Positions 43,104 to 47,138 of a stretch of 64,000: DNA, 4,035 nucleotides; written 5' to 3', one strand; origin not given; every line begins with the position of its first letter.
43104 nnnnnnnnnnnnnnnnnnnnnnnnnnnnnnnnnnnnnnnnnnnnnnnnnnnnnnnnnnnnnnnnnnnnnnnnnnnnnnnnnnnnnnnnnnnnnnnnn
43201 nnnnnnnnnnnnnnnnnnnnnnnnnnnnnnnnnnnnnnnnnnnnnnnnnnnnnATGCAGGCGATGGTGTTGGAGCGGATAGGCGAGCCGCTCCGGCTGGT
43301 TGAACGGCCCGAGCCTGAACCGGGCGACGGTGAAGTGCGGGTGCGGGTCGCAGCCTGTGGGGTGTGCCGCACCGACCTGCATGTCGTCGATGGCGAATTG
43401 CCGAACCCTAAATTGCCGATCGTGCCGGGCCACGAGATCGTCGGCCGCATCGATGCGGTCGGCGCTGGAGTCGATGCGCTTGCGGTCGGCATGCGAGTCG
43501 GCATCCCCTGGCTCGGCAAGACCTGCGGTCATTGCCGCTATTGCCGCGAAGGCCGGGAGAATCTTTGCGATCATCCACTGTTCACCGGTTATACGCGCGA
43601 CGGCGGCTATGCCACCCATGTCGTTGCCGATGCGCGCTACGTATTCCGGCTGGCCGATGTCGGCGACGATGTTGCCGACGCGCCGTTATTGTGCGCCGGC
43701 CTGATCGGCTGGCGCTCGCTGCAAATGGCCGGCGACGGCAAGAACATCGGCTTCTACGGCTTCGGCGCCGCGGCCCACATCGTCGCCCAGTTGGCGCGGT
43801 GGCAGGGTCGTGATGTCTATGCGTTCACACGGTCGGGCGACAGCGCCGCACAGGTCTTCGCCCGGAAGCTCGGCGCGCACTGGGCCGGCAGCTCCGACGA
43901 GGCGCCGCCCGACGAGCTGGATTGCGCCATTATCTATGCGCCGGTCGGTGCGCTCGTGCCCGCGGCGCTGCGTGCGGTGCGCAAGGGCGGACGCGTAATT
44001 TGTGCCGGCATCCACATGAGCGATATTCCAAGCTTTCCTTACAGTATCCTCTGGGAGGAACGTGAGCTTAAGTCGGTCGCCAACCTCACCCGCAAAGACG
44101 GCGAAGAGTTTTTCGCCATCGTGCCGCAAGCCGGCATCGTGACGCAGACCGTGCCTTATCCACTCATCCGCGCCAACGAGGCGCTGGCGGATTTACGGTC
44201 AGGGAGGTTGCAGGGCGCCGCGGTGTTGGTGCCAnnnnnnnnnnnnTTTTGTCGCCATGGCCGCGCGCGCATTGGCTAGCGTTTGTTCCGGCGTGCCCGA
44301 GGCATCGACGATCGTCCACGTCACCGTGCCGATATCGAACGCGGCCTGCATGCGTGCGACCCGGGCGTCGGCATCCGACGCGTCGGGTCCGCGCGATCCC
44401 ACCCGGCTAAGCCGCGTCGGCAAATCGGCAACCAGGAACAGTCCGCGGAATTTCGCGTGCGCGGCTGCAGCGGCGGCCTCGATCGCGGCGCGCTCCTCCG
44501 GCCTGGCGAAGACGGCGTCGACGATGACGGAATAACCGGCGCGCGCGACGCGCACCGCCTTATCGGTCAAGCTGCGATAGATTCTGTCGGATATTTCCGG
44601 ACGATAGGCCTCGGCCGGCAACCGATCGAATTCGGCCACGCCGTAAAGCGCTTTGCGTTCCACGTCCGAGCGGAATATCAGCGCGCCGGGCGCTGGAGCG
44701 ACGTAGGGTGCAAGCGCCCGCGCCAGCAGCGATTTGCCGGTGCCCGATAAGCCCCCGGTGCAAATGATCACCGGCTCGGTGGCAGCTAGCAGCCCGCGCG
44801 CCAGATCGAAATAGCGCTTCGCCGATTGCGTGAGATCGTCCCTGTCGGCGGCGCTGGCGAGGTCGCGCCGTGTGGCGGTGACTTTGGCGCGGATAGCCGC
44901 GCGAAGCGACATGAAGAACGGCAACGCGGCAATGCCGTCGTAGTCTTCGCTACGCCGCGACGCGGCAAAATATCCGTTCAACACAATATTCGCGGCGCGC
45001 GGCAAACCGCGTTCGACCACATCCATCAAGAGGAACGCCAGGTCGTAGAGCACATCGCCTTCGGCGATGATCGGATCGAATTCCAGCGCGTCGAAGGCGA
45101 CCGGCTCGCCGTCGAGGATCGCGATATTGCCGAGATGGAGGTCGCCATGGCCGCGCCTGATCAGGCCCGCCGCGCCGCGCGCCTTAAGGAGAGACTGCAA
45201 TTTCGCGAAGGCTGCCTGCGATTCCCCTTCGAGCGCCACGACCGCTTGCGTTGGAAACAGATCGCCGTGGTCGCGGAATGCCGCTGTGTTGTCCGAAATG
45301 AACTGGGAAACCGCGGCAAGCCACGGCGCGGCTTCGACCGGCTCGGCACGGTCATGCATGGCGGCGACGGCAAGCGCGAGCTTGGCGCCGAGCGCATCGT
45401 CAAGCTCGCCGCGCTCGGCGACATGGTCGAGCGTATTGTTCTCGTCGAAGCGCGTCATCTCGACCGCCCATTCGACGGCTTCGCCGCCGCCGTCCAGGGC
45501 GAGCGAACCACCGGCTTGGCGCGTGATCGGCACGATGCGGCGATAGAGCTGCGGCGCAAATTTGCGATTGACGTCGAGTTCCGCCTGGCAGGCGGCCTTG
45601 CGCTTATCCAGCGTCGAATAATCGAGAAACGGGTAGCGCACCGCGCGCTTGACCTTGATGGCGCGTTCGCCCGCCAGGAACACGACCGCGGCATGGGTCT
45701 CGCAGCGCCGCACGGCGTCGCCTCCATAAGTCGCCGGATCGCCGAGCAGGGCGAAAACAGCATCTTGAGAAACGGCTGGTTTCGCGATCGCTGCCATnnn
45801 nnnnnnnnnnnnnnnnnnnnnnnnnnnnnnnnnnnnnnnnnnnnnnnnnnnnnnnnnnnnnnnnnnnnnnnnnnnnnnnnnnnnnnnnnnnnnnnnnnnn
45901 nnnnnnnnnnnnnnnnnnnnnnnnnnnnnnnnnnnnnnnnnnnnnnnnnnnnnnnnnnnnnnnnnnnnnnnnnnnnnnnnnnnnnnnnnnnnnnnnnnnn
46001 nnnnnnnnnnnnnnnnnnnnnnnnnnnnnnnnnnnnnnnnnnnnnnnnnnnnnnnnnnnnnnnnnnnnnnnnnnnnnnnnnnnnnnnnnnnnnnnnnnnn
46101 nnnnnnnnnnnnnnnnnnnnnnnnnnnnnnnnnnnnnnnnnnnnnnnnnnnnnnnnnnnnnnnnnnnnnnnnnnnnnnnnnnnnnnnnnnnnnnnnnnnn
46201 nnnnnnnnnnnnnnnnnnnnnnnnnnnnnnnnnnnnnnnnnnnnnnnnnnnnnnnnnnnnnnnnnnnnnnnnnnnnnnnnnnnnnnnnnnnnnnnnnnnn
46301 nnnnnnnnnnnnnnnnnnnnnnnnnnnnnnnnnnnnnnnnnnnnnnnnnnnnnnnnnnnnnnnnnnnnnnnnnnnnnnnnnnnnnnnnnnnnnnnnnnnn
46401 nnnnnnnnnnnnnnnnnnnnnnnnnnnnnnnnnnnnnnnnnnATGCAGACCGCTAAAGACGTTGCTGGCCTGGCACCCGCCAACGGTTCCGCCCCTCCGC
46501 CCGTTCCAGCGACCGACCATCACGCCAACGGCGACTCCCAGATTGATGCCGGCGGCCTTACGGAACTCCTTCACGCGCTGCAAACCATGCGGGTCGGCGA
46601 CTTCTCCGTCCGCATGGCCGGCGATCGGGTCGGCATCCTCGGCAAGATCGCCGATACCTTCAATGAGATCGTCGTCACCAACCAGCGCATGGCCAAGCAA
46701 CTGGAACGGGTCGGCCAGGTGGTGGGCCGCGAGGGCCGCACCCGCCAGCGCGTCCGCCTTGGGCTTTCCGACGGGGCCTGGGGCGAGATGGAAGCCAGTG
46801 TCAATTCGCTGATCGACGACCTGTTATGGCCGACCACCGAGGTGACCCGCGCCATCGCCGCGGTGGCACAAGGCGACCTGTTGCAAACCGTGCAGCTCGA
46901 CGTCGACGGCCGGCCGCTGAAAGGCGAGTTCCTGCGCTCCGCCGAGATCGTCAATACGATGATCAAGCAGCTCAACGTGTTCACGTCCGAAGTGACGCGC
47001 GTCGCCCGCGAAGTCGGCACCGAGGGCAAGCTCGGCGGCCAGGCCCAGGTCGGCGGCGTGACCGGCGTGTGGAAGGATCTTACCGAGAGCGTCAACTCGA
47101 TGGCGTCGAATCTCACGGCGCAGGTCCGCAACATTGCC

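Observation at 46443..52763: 2106-aa cytoplasmic hybrid kinase whose sensing module is about 25 concatenated HAMP domains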

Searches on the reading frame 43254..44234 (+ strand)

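Call 9: search_protein_families(library=pfam, proteins=[window:43254-44234:+], max_evalue=0.01)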
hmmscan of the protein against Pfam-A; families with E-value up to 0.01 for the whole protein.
window:43254-44234:+ (327 aa): 2 families
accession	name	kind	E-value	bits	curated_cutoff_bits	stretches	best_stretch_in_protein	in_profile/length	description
PF08240.17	ADH_N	-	4.2e-32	110.9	23.5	1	24-134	1-103/104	Alcohol dehydrogenase GroES-like domain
PF00107.32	ADH_zinc_N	-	3.9e-06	27.3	31.8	1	175-281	4-118/129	Zinc-binding dehydrogenase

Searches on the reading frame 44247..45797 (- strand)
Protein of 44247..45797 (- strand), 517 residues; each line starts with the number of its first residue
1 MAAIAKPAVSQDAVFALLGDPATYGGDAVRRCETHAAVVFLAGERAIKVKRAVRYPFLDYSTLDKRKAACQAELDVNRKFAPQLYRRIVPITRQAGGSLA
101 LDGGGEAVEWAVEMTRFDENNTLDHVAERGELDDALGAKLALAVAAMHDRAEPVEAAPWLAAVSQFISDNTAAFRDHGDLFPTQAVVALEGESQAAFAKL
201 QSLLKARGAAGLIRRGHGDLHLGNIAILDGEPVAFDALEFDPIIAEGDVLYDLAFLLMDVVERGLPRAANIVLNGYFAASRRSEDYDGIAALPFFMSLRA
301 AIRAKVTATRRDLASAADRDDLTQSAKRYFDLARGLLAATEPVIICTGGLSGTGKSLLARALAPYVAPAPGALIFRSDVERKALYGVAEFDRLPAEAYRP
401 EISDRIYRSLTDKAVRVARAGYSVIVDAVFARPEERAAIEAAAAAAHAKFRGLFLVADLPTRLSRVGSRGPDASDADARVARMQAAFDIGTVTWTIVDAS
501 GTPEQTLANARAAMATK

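Call 9: search_protein_families(library=pfam, proteins=[window:44247-45797:-], max_evalue=0.01)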
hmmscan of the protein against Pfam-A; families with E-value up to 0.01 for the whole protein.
window:44247-45797:- (517 aa): 4 families
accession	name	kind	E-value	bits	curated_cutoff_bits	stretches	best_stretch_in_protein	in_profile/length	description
PF13671.12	AAA_33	-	4.6e-20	72.8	27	1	345-487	2-140/143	AAA domain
PF01636.29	APH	-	2e-06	28.2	23.2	1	67-284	34-231/239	Phosphotransferase enzyme family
PF06414.18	Zeta_toxin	-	2e-06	27.8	22.3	1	338-446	12-120/199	Zeta toxin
PF13238.12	AAA_18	-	0.0019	19.1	29.4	1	345-471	1-113/128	AAA domain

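Call 40: search_protein_families(library=ncbifam, proteins=[window:44247-45797:-], max_evalue=0.00001)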
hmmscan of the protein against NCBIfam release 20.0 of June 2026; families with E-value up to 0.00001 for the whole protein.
window:44247-45797:- (517 aa): 0 families

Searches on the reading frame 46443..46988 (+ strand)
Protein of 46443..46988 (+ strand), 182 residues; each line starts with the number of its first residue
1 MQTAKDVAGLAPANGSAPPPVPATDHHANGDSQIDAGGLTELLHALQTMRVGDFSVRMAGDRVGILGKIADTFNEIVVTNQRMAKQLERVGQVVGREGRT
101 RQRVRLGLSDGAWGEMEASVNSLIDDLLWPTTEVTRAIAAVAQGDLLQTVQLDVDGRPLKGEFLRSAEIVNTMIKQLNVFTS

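Call 9: search_protein_families(library=pfam, proteins=[window:46443-46988:+], max_evalue=0.01)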
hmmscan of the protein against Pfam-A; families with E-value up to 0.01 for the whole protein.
window:46443-46988:+ (182 aa): 2 families
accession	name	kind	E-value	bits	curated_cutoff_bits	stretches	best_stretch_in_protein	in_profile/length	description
PF18947.5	HAMP_2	-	2.2e-06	28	24.3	1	110-156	3-49/67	HAMP domain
PF00672.30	HAMP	-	0.0015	19.3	25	0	39-75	10-46/53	HAMP domain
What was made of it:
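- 46557..46703 (+): aa 39-87: first canonical HAMP, the 'D1' type that always starts kinase-type arrays. Pfam HAMP is weak here, 19.3 bits (call 9).
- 46704..46988 (+): aa 88-182: degenerate first di-HAMP module (HAMP2 non-canonical, HAMP3 canonical). HAMP3 has the Pro in helix 1 (WPTTE) and the linker insertion (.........). HAMP_2 at 110-156 (call 9).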
